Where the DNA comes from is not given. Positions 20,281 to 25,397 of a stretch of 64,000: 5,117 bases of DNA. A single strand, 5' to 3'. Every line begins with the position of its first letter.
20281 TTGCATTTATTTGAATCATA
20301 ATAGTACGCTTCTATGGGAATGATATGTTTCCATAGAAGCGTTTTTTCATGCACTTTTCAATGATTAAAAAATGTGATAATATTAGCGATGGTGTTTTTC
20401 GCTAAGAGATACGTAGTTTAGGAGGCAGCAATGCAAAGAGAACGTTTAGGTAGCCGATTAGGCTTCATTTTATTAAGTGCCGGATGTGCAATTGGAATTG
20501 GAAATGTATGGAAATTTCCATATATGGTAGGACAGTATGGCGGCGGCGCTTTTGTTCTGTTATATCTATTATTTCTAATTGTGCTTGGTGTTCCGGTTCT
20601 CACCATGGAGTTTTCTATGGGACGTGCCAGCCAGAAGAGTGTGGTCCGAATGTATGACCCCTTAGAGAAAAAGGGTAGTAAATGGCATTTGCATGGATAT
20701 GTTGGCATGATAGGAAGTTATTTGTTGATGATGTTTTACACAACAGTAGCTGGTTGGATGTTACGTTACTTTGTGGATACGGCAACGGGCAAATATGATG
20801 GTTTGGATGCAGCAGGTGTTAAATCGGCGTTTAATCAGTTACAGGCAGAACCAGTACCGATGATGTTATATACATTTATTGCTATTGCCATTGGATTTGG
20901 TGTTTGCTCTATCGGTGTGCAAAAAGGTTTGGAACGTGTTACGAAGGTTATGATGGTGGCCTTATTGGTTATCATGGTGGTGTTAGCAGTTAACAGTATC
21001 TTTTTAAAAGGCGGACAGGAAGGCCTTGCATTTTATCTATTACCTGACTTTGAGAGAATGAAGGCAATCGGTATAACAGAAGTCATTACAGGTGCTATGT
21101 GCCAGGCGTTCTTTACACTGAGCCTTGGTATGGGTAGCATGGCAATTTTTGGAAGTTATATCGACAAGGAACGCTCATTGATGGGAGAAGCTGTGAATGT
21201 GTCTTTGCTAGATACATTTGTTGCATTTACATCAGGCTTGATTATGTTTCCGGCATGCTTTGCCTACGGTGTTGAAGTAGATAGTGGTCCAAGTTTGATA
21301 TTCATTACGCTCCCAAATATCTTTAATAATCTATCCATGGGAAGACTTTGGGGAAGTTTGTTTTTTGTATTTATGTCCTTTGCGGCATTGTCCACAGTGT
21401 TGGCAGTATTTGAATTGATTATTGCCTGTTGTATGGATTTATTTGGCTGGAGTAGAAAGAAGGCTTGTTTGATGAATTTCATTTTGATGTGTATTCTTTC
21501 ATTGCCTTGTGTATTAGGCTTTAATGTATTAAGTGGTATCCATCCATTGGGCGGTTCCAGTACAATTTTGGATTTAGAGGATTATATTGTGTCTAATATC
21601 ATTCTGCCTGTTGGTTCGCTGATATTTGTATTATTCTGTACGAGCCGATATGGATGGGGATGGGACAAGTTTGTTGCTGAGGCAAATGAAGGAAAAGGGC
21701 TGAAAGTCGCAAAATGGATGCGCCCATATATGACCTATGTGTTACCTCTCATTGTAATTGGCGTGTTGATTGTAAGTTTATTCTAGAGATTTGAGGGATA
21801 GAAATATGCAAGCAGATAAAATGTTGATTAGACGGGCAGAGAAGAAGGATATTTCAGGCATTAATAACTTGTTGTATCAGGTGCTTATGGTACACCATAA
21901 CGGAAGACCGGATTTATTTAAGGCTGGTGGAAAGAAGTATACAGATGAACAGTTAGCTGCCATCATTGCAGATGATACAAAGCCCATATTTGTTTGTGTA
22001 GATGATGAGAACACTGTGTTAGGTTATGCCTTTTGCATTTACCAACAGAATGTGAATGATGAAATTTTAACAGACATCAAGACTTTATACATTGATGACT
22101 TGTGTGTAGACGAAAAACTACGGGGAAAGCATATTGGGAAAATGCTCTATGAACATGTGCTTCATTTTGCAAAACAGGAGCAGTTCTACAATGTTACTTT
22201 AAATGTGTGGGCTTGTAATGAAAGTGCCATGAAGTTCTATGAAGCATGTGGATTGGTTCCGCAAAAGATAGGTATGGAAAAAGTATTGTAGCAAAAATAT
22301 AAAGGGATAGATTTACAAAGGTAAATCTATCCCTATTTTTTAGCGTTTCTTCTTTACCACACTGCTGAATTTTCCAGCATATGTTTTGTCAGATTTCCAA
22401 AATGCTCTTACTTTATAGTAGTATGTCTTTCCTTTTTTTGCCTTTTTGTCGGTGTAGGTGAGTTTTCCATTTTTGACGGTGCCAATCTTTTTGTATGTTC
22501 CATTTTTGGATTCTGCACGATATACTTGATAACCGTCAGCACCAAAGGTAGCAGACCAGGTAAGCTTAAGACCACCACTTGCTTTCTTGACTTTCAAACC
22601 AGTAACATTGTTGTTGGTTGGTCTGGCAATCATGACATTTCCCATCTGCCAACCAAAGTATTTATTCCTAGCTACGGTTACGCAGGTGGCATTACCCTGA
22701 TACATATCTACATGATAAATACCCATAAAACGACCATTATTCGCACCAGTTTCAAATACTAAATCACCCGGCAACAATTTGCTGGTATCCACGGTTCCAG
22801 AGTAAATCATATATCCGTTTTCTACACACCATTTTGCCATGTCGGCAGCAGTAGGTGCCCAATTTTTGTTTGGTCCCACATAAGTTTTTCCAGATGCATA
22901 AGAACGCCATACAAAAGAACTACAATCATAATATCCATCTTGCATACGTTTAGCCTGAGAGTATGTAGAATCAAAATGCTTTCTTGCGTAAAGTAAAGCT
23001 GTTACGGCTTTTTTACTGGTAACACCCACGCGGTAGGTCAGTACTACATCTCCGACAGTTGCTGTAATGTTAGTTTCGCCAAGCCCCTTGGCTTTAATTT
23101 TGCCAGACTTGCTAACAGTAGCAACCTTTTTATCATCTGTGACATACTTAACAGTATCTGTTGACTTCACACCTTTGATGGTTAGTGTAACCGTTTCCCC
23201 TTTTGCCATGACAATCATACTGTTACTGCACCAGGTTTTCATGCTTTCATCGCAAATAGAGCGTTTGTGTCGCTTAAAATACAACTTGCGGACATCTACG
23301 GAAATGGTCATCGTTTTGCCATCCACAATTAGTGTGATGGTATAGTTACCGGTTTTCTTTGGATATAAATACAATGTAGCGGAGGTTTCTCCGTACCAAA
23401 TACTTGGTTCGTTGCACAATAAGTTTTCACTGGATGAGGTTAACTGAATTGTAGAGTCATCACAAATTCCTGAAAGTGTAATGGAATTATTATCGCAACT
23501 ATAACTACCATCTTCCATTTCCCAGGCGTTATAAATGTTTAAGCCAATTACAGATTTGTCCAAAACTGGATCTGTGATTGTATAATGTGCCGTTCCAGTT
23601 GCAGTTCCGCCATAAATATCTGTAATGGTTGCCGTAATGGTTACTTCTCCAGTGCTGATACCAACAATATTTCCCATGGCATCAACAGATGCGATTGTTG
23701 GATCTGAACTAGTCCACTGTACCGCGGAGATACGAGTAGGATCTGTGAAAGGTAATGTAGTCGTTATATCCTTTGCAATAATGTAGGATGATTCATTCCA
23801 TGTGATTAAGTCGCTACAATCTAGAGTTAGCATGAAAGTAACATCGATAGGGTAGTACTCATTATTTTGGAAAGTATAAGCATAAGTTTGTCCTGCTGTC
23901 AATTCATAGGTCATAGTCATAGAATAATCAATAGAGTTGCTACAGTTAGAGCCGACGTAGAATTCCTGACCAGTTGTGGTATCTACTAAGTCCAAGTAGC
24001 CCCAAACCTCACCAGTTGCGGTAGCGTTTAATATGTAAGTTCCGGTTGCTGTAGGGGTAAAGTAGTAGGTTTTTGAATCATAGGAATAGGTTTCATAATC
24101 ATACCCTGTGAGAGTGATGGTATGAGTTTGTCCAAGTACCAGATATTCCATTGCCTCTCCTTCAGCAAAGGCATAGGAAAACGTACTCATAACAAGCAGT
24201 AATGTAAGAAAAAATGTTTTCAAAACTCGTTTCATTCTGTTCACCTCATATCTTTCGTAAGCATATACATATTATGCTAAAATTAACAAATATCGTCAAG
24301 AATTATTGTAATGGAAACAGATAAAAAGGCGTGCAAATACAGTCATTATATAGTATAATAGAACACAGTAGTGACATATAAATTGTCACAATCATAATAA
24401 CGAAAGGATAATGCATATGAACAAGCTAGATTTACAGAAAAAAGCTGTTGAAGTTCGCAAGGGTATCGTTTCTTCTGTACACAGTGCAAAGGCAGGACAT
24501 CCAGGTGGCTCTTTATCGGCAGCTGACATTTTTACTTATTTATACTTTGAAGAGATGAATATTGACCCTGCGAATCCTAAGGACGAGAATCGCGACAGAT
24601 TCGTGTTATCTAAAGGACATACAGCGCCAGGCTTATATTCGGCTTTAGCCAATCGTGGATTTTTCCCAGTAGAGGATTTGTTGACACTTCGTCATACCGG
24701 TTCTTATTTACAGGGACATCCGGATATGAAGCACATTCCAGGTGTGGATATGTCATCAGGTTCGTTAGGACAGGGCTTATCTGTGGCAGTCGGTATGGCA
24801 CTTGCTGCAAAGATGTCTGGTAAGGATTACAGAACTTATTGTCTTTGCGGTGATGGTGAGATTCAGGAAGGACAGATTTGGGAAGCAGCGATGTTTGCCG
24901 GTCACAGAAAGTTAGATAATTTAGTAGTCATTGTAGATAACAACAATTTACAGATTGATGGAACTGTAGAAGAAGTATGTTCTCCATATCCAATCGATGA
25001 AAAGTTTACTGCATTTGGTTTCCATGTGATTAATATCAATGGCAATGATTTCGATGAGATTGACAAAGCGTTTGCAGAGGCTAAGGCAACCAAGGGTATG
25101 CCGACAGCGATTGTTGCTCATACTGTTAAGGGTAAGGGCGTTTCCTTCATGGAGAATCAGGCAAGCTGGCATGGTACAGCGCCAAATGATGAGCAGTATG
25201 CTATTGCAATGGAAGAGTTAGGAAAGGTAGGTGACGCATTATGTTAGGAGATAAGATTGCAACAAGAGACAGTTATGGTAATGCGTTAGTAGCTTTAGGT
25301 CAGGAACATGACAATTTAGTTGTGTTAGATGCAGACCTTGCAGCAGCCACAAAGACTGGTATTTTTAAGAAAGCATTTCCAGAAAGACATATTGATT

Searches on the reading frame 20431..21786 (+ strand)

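Call 27: search_protein_families(library=pfam, proteins=[window:20431-21786:+], max_evalue=0.0001)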
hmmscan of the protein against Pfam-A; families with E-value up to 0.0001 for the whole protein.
window:20431-21786:+ (451 aa): 1 family
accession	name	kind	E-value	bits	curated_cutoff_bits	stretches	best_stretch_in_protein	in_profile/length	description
PF00209.24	SNF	-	2.1e-57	195.5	27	2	150-450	182-481/524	Sodium:neurotransmitter symporter family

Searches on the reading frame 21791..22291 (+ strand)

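Call 27: search_protein_families(library=pfam, proteins=[window:21791-22291:+], max_evalue=0.0001)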
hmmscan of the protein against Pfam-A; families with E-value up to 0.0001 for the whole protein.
window:21791-22291:+ (166 aa): 3 families
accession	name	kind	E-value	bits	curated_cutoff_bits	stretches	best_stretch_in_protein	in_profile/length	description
PF00583.31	Acetyltransf_1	-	1.2e-17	64.7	20.7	1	50-154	20-115/116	Acetyltransferase (GNAT) family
PF13508.13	Acetyltransf_7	-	4.4e-11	43.4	27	1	66-154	5-81/84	Acetyltransferase (GNAT) domain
PF13673.13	Acetyltransf_10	-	2.1e-09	37.9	23.6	1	51-156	18-108/128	Acetyltransferase (GNAT) domain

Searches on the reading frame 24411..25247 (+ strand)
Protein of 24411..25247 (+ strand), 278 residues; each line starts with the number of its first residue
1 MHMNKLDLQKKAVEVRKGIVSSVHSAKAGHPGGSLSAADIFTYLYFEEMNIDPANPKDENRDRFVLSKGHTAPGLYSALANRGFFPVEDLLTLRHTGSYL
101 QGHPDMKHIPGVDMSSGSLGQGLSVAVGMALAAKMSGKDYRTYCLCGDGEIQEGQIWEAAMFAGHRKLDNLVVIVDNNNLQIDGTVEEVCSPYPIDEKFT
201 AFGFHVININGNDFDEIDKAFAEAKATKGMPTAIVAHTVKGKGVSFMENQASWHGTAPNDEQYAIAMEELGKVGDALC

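Call 27: search_protein_families(library=pfam, proteins=[window:24411-25247:+], max_evalue=0.0001)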
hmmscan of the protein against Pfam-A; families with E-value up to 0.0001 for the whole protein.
window:24411-25247:+ (278 aa): 5 families
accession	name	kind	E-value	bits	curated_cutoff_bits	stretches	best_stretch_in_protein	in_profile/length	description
PF00456.26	Transketolase_N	-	8.4e-62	209.5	22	1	15-271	9-276/334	Transketolase, thiamine diphosphate binding domain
PF13292.11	DXP_synthase_N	-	7.1e-14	52.2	21.2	1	3-186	13-179/274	1-deoxy-D-xylulose-5-phosphate synthase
PF00676.26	E1_dh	-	1.4e-12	47.6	22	1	115-226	99-209/300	Dehydrogenase E1 component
PF02775.26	TPP_enzyme_C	-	1.1e-07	32.2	21.9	1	115-229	26-145/151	Thiamine pyrophosphate enzyme, C-terminal TPP binding domain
PF09364.15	XFP_N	-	6.8e-06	25.6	23.7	1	108-224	131-247/364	XFP N-terminal domain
